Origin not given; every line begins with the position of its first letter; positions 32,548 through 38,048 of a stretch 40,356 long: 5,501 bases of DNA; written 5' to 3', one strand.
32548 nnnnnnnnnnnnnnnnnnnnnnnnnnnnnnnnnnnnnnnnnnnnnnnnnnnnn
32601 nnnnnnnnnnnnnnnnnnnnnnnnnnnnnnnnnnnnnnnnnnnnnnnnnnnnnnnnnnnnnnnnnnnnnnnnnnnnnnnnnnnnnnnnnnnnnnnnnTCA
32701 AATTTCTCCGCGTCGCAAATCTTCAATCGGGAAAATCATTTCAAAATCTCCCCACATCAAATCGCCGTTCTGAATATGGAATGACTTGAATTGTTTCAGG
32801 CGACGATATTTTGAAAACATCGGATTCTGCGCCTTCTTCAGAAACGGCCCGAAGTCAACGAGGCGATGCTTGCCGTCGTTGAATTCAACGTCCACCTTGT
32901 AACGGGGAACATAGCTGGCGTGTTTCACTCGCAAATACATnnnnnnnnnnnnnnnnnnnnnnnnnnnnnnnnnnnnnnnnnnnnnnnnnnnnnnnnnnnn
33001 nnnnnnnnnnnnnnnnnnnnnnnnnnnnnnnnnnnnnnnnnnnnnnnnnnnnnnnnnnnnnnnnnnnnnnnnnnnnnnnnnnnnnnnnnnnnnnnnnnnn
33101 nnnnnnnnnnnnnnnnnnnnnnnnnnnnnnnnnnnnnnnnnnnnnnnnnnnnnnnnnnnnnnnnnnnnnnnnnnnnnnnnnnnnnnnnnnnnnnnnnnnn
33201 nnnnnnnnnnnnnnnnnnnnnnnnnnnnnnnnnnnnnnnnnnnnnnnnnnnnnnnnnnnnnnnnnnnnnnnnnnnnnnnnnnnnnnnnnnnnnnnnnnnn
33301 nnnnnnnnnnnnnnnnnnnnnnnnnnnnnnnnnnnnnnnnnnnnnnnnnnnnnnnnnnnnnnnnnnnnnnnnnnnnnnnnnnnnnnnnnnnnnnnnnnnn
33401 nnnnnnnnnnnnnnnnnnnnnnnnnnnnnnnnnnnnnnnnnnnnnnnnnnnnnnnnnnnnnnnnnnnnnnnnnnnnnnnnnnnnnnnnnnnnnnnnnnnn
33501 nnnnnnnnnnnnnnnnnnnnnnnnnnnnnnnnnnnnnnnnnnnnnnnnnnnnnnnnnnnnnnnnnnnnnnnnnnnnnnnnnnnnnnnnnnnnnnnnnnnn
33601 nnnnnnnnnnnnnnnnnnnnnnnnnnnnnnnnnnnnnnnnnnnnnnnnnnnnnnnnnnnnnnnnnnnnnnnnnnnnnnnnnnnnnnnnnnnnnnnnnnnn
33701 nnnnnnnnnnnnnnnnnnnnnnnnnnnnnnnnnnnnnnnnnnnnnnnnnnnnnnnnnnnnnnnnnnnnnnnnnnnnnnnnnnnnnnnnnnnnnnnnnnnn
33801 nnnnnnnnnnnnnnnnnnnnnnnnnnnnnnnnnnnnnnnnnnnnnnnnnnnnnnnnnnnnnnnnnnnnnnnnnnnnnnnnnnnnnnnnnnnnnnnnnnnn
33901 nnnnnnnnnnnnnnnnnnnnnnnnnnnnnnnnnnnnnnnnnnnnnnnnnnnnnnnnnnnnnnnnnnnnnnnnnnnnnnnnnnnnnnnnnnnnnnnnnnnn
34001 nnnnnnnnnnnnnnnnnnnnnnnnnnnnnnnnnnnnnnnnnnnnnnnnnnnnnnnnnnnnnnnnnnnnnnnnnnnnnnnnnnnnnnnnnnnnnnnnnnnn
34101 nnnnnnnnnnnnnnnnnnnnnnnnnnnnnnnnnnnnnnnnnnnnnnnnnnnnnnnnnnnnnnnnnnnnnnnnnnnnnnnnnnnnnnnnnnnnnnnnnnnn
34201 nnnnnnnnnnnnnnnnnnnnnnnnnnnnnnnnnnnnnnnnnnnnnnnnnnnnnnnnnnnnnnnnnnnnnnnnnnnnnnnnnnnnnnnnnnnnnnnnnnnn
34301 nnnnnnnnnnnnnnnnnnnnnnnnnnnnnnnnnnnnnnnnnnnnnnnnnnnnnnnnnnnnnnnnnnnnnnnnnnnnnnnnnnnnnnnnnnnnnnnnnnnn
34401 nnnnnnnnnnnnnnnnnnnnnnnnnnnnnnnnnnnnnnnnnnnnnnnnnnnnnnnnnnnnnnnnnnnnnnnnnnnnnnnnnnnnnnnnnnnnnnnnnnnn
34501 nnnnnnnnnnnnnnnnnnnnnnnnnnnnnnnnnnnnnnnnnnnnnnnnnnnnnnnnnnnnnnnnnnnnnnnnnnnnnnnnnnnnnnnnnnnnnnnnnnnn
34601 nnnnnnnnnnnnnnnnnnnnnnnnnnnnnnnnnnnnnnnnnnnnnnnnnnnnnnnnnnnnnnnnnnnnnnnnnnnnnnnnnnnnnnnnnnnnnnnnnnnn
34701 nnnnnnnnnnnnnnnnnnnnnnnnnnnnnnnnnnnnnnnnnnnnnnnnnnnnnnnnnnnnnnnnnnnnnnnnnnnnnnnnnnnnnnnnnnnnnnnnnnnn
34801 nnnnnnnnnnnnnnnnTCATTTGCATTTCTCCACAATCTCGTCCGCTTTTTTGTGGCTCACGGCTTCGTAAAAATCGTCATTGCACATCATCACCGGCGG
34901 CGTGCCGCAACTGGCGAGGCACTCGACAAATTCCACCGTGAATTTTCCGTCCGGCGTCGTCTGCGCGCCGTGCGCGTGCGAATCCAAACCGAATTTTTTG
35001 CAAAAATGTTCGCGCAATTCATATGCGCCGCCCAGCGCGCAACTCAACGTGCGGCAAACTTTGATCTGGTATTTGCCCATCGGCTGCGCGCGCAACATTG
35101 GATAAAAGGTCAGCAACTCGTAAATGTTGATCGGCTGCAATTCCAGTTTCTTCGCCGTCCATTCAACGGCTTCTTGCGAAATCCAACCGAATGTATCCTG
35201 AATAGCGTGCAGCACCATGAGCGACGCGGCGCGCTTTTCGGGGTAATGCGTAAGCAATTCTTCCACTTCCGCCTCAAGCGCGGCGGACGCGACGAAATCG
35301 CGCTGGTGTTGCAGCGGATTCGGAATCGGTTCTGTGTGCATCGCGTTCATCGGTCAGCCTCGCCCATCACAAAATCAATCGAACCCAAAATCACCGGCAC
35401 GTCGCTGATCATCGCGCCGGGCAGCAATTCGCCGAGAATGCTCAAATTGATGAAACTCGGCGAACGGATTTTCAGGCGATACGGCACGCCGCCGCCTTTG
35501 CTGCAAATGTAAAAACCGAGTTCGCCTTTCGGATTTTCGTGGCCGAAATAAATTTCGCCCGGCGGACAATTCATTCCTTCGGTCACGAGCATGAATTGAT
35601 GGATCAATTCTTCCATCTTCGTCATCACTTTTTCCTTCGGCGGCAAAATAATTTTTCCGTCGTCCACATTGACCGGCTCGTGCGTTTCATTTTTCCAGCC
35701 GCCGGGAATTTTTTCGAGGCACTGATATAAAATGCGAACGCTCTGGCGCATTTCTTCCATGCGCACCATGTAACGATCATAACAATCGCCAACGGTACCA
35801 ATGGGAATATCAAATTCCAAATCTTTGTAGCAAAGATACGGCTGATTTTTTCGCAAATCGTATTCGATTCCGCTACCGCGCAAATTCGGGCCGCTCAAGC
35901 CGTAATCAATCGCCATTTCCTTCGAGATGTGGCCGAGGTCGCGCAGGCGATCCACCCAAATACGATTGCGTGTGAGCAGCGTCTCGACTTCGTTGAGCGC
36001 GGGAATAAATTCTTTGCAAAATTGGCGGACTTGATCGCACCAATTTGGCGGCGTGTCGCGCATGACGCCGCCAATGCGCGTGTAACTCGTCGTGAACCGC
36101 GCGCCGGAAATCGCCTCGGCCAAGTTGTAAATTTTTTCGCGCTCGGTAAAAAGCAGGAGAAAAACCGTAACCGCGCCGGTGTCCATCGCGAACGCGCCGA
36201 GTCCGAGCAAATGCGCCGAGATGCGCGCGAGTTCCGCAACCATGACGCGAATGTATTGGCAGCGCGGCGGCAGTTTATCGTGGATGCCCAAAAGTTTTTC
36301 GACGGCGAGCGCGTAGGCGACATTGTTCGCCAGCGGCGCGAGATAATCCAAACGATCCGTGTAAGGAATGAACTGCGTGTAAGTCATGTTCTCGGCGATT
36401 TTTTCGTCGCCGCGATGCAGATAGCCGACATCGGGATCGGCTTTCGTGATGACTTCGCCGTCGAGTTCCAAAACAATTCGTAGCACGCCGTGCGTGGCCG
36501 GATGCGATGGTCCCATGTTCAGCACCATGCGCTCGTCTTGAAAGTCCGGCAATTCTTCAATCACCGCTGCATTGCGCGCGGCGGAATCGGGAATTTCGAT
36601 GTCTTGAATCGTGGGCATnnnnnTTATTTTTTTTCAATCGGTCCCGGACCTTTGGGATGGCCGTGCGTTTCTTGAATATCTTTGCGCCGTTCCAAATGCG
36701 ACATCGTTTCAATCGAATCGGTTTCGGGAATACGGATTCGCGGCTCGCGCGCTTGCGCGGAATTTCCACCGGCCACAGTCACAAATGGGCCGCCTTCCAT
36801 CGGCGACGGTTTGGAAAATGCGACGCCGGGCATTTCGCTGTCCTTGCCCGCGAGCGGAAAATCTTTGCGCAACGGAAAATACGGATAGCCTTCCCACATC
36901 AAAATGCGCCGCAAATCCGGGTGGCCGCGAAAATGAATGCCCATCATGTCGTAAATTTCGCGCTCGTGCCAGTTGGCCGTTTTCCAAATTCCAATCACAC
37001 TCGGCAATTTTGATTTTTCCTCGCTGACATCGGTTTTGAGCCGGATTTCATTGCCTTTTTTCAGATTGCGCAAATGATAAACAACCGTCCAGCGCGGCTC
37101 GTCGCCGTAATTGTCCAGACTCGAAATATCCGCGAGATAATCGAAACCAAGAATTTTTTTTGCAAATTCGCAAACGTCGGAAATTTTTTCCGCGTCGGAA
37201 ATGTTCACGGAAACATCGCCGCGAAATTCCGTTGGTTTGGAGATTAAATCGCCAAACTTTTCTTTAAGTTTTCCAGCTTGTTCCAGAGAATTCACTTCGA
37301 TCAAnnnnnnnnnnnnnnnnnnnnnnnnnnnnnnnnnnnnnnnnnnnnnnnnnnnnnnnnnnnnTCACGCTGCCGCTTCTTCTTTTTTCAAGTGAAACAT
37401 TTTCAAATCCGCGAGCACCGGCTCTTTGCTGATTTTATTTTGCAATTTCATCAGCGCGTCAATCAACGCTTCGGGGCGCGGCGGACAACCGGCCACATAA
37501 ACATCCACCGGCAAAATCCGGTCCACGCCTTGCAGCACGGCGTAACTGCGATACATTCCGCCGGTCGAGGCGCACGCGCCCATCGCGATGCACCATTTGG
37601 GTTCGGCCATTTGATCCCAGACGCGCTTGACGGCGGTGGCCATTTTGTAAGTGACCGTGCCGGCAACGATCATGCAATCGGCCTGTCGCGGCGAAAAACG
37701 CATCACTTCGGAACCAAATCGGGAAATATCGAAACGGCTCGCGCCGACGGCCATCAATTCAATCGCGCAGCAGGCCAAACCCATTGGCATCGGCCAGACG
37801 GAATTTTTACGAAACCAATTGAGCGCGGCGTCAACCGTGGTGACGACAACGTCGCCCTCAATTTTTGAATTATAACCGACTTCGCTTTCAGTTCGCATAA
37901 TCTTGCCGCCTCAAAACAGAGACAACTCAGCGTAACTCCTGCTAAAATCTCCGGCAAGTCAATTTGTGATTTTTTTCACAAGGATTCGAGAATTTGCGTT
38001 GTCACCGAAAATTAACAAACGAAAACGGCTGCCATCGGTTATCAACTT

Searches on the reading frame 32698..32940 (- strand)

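Call 22: search_protein_families(library=pfam, proteins=[window:32698-32940:-], max_evalue=0.01)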
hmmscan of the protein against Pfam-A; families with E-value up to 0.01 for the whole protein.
window:32698-32940:- (80 aa): 1 family
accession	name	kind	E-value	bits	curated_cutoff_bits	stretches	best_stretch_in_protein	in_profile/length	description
PF10387.14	DUF2442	-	7e-08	33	23.9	1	6-79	2-70/72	Protein of unknown function (DUF2442)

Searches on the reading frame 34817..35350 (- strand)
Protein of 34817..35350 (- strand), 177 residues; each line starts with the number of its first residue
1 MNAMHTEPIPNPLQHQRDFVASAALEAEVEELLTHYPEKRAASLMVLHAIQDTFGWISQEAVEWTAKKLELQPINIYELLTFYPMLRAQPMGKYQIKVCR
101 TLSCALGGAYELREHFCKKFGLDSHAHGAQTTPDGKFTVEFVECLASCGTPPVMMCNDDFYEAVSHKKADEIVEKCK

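Call 22: search_protein_families(library=pfam, proteins=[window:34817-35350:-], max_evalue=0.01)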
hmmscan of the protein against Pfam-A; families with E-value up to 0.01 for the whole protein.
window:34817-35350:- (177 aa): 1 family
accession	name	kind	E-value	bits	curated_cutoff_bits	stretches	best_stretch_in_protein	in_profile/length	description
PF01257.25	2Fe-2S_thioredx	-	7e-45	152.9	24.8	1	30-177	2-145/145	Thioredoxin-like [2Fe-2S] ferredoxin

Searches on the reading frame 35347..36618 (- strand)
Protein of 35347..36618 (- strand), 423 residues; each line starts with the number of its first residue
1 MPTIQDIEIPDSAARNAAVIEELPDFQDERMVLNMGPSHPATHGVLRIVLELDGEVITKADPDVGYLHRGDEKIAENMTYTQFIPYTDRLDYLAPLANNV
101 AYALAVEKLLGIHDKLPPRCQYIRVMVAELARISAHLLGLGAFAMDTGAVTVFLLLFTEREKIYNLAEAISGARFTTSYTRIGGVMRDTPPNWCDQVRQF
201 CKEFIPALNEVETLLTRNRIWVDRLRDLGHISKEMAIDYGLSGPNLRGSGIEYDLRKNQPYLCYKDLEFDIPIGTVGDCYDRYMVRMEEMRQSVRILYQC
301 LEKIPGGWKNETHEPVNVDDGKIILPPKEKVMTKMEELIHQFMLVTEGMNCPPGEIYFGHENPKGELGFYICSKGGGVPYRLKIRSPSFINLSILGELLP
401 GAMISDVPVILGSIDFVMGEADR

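Call 22: search_protein_families(library=pfam, proteins=[window:35347-36618:-], max_evalue=0.01)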
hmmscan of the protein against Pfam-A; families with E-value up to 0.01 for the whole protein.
window:35347-36618:- (423 aa): 1 family
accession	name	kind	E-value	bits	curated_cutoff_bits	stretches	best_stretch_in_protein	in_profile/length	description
PF00346.24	Complex1_49kDa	-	1.1e-114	382.5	24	1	146-423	1-271/271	Respiratory-chain NADH dehydrogenase, 49 Kd subunit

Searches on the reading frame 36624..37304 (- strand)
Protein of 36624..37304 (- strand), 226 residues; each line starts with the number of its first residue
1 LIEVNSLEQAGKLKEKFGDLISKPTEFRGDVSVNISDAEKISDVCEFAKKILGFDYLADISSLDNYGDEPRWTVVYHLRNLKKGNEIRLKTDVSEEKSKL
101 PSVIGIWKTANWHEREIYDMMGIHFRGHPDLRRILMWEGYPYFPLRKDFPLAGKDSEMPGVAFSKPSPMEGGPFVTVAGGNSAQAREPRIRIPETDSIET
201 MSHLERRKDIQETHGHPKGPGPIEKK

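Call 22: search_protein_families(library=pfam, proteins=[window:36624-37304:-], max_evalue=0.01)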
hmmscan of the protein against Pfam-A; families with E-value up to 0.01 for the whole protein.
window:36624-37304:- (226 aa): 1 family
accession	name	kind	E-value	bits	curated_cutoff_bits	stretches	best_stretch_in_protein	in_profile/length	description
PF00329.25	Complex1_30kDa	-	2.2e-42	144.9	22.5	1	37-154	4-123/124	Respiratory-chain NADH dehydrogenase, 30 Kd subunit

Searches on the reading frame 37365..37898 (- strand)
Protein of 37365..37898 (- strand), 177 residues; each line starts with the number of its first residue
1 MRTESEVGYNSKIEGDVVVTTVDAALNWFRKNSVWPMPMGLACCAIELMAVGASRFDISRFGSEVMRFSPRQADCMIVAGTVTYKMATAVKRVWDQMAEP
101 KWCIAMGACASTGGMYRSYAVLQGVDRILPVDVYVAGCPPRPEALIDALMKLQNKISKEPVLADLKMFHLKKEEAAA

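Call 22: search_protein_families(library=pfam, proteins=[window:37365-37898:-], max_evalue=0.01)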
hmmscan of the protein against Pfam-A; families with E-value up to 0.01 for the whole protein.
window:37365-37898:- (177 aa): 1 family
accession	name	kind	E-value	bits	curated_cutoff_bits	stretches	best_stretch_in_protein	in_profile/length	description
PF01058.29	Oxidored_q6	-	1.7e-29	102.5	27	1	43-152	1-128/128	NADH ubiquinone oxidoreductase, 20 Kd subunit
